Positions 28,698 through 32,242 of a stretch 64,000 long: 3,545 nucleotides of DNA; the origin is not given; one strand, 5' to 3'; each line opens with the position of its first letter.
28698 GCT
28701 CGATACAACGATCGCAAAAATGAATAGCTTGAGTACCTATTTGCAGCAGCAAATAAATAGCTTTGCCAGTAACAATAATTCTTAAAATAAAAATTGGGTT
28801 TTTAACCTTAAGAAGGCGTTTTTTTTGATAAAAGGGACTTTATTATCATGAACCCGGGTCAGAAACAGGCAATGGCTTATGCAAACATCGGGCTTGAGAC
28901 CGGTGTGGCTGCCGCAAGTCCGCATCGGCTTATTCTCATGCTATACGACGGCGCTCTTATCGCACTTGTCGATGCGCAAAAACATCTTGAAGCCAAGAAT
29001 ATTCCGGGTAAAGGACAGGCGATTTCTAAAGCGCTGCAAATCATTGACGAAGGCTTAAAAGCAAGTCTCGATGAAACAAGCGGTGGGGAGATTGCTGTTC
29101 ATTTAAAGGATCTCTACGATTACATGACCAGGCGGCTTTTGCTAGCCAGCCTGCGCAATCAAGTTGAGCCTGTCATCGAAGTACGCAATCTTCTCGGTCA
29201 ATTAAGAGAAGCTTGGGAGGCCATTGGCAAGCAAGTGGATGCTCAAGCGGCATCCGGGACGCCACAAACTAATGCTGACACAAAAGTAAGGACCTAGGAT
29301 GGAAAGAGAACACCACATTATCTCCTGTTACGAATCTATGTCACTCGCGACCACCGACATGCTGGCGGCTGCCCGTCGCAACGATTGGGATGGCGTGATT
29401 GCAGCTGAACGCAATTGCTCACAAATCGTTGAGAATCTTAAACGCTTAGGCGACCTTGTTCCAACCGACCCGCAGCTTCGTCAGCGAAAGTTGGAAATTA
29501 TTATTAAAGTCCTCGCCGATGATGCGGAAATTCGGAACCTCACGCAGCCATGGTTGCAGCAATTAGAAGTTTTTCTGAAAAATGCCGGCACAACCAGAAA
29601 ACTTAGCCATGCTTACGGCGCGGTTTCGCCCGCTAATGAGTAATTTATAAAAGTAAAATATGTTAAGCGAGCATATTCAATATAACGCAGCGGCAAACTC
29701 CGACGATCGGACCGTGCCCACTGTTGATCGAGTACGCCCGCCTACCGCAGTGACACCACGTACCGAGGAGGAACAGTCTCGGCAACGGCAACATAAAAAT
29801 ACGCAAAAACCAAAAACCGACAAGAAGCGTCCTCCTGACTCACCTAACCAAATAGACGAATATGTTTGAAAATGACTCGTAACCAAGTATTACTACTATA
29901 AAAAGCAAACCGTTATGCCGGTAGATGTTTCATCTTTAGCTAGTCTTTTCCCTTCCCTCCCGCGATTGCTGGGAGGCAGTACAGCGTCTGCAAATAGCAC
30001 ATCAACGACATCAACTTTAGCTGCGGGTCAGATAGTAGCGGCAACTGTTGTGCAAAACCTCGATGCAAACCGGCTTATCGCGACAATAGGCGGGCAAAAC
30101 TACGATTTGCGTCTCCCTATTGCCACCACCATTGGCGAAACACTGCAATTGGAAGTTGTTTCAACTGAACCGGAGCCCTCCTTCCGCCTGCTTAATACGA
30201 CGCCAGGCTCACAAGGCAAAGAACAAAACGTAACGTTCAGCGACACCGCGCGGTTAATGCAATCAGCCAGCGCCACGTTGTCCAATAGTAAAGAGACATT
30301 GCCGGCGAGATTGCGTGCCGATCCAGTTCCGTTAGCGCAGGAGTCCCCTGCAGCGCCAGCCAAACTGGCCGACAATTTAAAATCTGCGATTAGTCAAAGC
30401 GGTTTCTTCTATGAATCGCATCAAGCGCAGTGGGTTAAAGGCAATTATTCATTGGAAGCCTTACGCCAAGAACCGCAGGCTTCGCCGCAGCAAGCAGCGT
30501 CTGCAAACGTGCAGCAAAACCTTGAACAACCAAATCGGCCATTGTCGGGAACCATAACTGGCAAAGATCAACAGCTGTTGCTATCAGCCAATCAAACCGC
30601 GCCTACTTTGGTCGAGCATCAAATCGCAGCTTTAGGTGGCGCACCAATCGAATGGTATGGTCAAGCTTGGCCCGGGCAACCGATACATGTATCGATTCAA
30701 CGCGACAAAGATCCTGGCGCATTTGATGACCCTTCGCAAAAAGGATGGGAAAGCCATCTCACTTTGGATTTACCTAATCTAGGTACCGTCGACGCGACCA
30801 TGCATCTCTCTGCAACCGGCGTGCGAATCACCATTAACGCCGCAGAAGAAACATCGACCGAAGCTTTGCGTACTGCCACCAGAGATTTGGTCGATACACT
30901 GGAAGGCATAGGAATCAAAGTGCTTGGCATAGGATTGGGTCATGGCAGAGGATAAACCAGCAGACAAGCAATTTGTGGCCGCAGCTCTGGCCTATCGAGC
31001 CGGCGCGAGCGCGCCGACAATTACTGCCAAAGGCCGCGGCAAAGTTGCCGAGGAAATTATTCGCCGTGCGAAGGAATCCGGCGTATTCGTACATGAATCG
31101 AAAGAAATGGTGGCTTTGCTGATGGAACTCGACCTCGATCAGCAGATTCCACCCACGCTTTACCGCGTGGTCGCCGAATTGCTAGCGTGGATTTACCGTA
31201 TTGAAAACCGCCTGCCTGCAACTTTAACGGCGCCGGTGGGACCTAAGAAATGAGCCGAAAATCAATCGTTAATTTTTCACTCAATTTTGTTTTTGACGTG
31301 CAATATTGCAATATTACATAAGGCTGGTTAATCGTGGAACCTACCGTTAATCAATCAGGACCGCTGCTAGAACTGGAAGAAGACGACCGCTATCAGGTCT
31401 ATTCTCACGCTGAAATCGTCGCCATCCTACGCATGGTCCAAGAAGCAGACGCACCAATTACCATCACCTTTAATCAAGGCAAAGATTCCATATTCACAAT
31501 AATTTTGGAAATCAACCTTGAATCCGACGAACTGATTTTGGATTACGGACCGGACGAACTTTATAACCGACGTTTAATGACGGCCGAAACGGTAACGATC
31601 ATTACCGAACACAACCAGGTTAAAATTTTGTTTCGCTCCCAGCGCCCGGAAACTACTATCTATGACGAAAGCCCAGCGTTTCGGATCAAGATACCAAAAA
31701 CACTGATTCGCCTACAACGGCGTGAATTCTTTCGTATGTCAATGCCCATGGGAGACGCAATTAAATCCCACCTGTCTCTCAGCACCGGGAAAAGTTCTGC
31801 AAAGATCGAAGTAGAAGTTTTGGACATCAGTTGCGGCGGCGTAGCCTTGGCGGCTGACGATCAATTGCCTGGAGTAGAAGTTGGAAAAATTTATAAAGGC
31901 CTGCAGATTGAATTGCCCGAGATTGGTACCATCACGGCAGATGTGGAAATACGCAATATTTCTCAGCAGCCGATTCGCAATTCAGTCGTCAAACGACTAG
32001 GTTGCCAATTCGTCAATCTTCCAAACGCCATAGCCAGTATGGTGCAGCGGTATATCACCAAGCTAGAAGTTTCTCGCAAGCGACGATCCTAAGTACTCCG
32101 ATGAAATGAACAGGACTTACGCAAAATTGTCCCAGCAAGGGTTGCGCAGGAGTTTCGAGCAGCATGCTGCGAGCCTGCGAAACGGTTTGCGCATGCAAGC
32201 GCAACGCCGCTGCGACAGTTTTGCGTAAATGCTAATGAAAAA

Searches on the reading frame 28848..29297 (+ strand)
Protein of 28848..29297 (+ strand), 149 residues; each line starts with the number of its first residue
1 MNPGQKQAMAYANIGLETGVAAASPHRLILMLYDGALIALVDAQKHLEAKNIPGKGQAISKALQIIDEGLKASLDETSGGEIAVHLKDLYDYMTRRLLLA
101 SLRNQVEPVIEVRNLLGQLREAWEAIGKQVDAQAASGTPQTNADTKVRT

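Call 12: find_related_loci(query=window:28848-29297:+, collection=genome_contigs, flank=10000)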
Query window:28848-29297:+ (149 aa) in genome_contigs; peptide patterns used: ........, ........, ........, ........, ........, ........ (x = any residue, [..] = any of these).
152 stretches matched a pattern; 3 encode a relative of the query (tblastn E <= 1e-3); 3 distinct loci.
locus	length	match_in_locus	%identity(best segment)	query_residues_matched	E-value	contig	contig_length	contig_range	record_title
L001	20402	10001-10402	56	10-143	1e-43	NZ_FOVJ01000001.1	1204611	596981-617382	Nitrosospira briensis strain Nsp8, whole genome shotgun sequence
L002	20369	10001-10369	60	10-131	1e-42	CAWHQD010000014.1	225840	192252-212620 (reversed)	MAG: uncultured beta proteobacterium isolate MFD08497.bin.2.149 genome assembly, contig: contig_138531, whole genome sho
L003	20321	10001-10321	45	23-130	7e-22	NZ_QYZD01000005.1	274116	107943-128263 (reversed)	Paenibacillus thiaminolyticus strain BO5 NODE_5_length_274116_cov_280.036813, whole genome shotgun sequence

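Call 19: find_homologous_proteins(query=window:28848-29297:+, max_evalue=1e-20)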
Query window:28848-29297:+ (149 aa): 682 proteins with E <= 1e-20 among 809 candidates; the best 120 are listed.
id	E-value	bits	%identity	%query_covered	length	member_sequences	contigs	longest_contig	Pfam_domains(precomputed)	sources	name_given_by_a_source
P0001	1.1e-88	312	100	100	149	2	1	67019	PF02561.20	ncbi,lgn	ncbi:MAG: flagellar export chaperone FliS [Pseudomonadota bacterium]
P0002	1.3e-59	218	78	90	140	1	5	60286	PF02561.20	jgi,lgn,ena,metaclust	metaclust:\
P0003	1.2e-58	215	76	89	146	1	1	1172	PF02561.20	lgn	-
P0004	6.5e-53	196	67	95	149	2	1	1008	PF02561.20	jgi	jgi:flagellar secretion chaperone FliS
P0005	6.4e-51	190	62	99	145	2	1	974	PF02561.20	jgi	jgi:flagellar protein FliS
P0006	3.9e-50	187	71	87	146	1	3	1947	PF02561.20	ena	-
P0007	1.3e-44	170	61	93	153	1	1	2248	PF02561.20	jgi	jgi:flagellar secretion chaperone FliS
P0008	1.3e-44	169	63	84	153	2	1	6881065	PF02561.20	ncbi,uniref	ncbi:flagellar export chaperone FliS [Massilia sp. METH4]|uniref:flagellar export chaperone FliS n=1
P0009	3.5e-43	165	66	87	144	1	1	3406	PF02561.20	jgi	-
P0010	4.5e-43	164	65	86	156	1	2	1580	PF02561.20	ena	-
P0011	1.4e-42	163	61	95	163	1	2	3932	PF02561.20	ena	-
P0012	3.2e-42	162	58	93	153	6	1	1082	PF02561.20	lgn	-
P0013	4.4e-42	161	76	70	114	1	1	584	PF02561.20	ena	-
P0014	5.8e-42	161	61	82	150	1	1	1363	PF02561.20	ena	-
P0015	6.8e-42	161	63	86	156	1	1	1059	PF02561.20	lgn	-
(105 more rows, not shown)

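Call 20: find_encoding_contigs(protein=P0002, flank=10000, max_places=6)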
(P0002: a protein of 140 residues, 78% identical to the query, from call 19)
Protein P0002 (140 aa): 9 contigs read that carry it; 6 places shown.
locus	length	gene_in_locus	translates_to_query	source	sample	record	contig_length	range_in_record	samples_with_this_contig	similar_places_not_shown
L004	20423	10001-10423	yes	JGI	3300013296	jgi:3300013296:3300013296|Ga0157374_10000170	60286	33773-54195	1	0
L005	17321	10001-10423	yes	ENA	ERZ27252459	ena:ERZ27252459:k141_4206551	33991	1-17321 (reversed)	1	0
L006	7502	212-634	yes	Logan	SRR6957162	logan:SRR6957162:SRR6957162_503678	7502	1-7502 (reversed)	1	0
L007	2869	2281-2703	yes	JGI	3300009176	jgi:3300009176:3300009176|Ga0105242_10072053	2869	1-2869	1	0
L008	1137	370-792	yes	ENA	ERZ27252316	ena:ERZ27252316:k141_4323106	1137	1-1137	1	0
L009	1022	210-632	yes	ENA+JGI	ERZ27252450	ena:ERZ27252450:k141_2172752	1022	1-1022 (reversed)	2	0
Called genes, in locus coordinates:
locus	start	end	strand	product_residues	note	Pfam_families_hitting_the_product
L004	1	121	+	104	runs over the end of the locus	PF05247:FlhD, PF11198:DUF2857 (weak)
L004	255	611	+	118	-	-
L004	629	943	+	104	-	PF05247:FlhD, PF11198:DUF2857 (weak)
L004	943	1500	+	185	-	PF05280:FlhC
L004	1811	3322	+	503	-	PF05659:RPW8 (faint), PF00015:MCPsignal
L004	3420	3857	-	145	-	PF00034:Cytochrom_C, PF13442:Cytochrome_CBB3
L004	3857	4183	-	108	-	PF00127:Copper-bind (weak)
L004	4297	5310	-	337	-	PF00034:Cytochrom_C (faint), PF03150:CCP_MauG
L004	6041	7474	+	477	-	PF00669:Flagellin_N, PF00700:Flagellin_C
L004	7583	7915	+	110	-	PF03646:FlaG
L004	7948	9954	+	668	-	PF02465:FliD_N, PF07195:FliD_C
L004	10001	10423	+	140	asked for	PF02561:FliS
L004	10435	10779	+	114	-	PF05400:FliT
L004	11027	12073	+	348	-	PF02120:Flg_hook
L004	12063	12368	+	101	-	PF01312:Bac_export_2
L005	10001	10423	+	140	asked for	PF02561:FliS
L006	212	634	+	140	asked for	PF02561:FliS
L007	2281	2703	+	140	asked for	PF02561:FliS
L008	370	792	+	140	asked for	PF02561:FliS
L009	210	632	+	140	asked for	PF02561:FliS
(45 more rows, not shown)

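Call 21: find_encoding_contigs(protein=P0001, flank=10000, max_places=3)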
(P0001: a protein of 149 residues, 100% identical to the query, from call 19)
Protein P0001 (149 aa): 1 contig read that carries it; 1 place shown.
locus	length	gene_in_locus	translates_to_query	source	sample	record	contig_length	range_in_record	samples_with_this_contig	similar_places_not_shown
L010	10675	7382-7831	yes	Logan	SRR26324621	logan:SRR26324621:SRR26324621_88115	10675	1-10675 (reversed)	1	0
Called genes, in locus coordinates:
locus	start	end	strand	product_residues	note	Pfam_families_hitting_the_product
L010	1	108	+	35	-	?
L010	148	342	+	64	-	-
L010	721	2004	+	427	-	PF01946:Thi4 (weak), PF00890:FAD_binding_2 (weak), PF01266:DAO, PF01494:FAD_binding_3 (faint), PF01593:Amino_oxidase (faint), PF13450:NAD_binding_8 (faint)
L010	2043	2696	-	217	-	PF01243:PNPOx_N, PF13883:CREG_beta-barrel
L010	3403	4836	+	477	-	PF00669:Flagellin_N, PF00700:Flagellin_C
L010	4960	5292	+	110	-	PF03646:FlaG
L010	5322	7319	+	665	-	PF02465:FliD_N, PF07195:FliD_C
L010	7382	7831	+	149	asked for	PF02561:FliS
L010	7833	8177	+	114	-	PF05400:FliT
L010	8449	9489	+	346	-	PF02120:Flg_hook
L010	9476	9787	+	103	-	PF01312:Bac_export_2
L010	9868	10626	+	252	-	PF07317:PilZN, PF07238:PilZ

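Call 41: find_related_loci(query=A3, collection=metagenome_contigs, flank=10000)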
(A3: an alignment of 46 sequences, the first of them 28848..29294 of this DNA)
Query A3 (149 aa) in metagenome_contigs; peptide patterns used: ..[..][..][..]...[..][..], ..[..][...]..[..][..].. (x = any residue, [..] = any of these).
600 stretches matched a pattern (row limit reached: there are more); 590 encode a relative of the query (tblastn E <= 1e-3); the best 80 are kept; 80 distinct loci.
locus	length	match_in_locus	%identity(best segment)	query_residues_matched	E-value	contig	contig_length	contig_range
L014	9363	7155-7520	65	10-131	4e-48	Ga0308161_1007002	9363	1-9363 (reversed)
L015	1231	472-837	65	10-131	1e-49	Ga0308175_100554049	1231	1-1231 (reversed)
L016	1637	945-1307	64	10-130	2e-48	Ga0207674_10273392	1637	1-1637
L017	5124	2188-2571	63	8-135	1e-47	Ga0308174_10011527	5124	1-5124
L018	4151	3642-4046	59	10-141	4e-47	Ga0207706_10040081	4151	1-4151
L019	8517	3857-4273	60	10-147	2e-46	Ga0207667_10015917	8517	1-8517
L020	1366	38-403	63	10-131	1e-47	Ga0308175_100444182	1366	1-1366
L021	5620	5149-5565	59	10-147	3e-46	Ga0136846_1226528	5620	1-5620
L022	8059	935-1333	59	10-139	5e-45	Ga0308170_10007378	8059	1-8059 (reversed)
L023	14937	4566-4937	64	10-133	2e-44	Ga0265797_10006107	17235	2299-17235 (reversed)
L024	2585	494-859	60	6-127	2e-44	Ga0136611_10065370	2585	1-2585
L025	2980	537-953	59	10-147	3e-44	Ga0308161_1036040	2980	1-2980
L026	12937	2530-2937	54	5-140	3e-44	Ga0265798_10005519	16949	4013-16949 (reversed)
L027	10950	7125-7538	54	5-142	7e-44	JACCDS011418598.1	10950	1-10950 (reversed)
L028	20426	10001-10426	53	5-142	6e-44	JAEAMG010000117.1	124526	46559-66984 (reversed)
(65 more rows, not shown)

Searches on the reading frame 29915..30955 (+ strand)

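Call 9: search_protein_families(library=pfam, proteins=[window:29915-30955:+])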
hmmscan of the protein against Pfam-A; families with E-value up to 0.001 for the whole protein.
window:29915-30955:+ (346 aa): 1 family
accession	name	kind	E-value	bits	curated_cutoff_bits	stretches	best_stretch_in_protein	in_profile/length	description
PF02120.21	Flg_hook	-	2.8e-12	46.7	29.8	1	272-344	7-79/85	Flagellar hook-length control protein FliK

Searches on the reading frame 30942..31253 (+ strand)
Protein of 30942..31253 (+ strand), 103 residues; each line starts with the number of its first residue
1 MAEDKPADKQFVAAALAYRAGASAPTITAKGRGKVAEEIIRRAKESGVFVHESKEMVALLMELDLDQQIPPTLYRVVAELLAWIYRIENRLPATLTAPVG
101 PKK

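Call 9: search_protein_families(library=pfam, proteins=[window:30942-31253:+])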
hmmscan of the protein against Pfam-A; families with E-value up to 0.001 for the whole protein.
window:30942-31253:+ (103 aa): 1 family
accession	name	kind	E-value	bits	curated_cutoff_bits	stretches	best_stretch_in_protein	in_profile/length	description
PF01312.24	Bac_export_2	-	4.2e-15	56.3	24.4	1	12-84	261-335/335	FlhB HrpN YscU SpaS Family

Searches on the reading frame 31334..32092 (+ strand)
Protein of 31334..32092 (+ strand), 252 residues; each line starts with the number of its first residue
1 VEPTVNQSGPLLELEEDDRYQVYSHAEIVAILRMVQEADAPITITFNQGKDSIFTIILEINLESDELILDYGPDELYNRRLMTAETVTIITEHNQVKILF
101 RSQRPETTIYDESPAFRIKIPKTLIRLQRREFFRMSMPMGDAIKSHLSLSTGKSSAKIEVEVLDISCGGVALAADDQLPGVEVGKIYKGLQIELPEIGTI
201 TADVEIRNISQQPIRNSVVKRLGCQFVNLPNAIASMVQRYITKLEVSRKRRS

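Call 9: search_protein_families(library=pfam, proteins=[window:31334-32092:+])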
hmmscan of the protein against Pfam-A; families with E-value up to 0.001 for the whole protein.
window:31334-32092:+ (252 aa): 2 families
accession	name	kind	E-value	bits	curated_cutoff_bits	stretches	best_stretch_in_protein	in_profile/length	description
PF07317.18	PilZN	-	2.7e-26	92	23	1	20-126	1-107/107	Flagellar regulator YcgR, PilZN domain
PF07238.19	PilZ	-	1.6e-09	38.4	22.5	1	128-242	1-101/102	PilZ domain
